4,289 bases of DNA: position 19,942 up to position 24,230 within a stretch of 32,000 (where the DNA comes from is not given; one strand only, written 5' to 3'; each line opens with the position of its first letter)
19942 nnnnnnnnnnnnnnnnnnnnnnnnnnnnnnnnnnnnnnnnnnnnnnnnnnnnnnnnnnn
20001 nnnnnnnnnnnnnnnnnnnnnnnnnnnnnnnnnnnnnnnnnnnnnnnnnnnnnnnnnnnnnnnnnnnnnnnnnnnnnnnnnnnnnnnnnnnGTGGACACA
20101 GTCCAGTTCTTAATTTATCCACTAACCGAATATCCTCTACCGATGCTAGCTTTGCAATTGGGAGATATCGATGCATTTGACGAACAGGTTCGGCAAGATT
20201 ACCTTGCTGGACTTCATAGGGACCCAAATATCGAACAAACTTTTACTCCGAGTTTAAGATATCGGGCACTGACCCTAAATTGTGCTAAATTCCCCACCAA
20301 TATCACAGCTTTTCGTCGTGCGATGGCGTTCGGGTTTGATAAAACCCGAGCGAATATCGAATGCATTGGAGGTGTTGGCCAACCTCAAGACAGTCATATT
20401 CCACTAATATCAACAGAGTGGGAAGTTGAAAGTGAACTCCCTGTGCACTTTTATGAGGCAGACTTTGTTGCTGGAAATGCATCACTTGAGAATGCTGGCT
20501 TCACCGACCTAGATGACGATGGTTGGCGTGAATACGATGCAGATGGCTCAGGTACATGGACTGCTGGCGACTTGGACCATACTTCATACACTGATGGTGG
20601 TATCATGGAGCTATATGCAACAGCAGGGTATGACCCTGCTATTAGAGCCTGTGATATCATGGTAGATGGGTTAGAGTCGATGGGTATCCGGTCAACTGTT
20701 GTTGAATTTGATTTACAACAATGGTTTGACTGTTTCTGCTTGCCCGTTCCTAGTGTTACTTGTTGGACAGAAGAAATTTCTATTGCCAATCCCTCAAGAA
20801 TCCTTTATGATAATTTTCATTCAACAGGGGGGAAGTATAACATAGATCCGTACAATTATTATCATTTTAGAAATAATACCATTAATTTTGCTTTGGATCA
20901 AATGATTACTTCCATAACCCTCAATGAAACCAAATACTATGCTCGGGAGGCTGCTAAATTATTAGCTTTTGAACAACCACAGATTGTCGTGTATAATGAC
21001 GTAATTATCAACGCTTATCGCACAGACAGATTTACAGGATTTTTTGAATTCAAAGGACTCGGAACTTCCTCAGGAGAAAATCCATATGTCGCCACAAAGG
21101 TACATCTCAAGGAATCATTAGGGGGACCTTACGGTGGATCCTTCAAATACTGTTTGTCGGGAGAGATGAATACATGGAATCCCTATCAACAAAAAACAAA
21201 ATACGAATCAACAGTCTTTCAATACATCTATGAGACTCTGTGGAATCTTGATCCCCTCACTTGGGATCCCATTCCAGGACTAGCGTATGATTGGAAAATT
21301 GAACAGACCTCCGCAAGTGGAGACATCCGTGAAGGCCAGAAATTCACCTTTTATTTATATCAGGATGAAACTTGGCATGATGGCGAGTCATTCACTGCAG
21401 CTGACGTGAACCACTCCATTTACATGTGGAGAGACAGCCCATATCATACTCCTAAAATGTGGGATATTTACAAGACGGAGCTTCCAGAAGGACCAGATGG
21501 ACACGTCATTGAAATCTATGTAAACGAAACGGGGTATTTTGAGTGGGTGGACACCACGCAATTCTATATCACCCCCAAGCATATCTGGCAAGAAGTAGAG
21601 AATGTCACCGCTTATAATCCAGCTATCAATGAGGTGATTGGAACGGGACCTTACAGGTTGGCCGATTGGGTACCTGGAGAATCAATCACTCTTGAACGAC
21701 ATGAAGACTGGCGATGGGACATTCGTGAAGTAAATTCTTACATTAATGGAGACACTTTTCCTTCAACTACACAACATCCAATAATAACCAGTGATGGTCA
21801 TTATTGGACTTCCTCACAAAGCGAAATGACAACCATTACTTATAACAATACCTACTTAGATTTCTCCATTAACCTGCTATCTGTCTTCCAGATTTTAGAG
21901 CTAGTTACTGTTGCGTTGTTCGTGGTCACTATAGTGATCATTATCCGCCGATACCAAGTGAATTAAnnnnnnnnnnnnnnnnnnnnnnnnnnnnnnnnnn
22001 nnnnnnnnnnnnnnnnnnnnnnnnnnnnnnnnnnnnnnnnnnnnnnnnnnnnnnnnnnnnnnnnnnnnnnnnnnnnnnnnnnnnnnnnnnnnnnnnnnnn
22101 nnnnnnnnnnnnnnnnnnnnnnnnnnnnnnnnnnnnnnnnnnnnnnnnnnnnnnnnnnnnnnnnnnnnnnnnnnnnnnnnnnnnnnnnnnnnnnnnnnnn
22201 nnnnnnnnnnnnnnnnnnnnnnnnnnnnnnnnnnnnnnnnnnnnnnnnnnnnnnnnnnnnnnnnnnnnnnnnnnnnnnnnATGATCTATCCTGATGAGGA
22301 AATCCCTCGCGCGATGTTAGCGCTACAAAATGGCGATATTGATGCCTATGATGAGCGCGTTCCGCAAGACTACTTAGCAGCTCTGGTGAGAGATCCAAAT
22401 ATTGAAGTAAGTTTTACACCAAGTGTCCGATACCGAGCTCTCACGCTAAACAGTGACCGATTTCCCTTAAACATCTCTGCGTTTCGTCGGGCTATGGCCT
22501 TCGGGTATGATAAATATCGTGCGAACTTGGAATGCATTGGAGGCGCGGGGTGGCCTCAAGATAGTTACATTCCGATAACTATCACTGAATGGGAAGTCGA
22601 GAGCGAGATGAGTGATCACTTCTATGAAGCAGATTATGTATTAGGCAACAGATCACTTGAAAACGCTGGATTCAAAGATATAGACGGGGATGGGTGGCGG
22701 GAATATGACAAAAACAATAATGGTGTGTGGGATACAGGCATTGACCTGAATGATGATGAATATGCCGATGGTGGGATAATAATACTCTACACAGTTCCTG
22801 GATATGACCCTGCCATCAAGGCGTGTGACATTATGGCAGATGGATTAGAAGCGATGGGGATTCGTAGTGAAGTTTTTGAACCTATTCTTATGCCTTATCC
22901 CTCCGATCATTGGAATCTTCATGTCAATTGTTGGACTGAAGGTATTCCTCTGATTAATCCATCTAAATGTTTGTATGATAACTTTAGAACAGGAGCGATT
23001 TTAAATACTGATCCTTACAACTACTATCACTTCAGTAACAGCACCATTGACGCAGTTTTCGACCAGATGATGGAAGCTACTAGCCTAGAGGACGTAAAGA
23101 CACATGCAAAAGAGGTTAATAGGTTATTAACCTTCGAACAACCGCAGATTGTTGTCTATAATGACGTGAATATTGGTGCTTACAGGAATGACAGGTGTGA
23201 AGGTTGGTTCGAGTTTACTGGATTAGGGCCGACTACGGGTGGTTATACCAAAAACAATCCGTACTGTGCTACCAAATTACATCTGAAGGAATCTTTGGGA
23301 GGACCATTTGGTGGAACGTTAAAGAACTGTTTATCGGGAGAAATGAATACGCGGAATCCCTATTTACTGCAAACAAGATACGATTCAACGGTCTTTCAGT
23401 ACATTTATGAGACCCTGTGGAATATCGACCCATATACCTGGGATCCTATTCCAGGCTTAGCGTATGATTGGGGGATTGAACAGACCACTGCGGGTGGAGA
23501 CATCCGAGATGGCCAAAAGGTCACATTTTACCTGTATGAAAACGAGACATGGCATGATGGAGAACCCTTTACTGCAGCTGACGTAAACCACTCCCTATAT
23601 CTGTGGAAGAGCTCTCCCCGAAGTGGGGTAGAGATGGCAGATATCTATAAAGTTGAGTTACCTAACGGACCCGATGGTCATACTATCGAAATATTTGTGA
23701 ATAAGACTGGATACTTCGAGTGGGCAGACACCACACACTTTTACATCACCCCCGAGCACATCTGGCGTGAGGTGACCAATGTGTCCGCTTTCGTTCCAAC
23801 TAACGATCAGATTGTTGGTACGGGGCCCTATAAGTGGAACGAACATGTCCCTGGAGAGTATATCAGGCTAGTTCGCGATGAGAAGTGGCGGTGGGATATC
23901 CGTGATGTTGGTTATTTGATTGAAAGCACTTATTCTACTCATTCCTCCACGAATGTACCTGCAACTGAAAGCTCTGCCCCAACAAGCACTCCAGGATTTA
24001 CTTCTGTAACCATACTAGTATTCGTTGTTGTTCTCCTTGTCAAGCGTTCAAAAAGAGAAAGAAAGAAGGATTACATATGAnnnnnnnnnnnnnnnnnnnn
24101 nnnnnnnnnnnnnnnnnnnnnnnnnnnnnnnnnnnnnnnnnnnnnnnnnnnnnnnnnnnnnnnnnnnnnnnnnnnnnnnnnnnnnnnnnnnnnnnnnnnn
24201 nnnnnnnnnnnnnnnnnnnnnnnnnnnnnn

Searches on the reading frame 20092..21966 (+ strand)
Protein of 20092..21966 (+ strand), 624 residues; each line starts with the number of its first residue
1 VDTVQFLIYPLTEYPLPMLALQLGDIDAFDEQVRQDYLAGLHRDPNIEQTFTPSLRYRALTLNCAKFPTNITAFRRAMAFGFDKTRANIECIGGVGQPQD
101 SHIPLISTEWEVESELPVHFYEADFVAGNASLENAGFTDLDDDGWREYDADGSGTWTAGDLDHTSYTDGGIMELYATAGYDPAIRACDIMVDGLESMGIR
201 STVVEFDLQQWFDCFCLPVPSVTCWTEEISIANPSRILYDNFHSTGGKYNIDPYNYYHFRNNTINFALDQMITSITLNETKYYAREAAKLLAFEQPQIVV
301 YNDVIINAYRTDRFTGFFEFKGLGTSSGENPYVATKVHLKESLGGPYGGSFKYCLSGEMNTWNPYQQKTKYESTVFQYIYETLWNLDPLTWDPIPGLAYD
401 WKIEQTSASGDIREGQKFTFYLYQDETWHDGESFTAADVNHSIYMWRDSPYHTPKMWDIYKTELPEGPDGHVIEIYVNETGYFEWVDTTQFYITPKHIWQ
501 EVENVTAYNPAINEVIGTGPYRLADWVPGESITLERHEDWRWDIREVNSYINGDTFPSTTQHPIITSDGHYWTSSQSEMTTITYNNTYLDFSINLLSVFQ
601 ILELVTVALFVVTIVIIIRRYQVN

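Call 8: search_protein_families(library=pfam, proteins=[window:20092-21966:+])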
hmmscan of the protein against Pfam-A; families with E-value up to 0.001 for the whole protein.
window:20092-21966:+ (624 aa): 1 family
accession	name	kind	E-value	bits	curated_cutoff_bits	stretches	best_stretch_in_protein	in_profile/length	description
PF00496.27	SBP_bac_5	-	1e-35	124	32.4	2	393-542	2-141/368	Bacterial extracellular solute-binding proteins, family 5 Middle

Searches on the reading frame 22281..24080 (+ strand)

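Call 8: search_protein_families(library=pfam, proteins=[window:22281-24080:+])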
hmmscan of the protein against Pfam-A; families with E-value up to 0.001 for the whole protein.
window:22281-24080:+ (599 aa): 1 family
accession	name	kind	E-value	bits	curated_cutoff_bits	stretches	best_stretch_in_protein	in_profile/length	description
PF00496.27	SBP_bac_5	-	4.2e-34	118.7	32.4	2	389-538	2-141/368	Bacterial extracellular solute-binding proteins, family 5 Middle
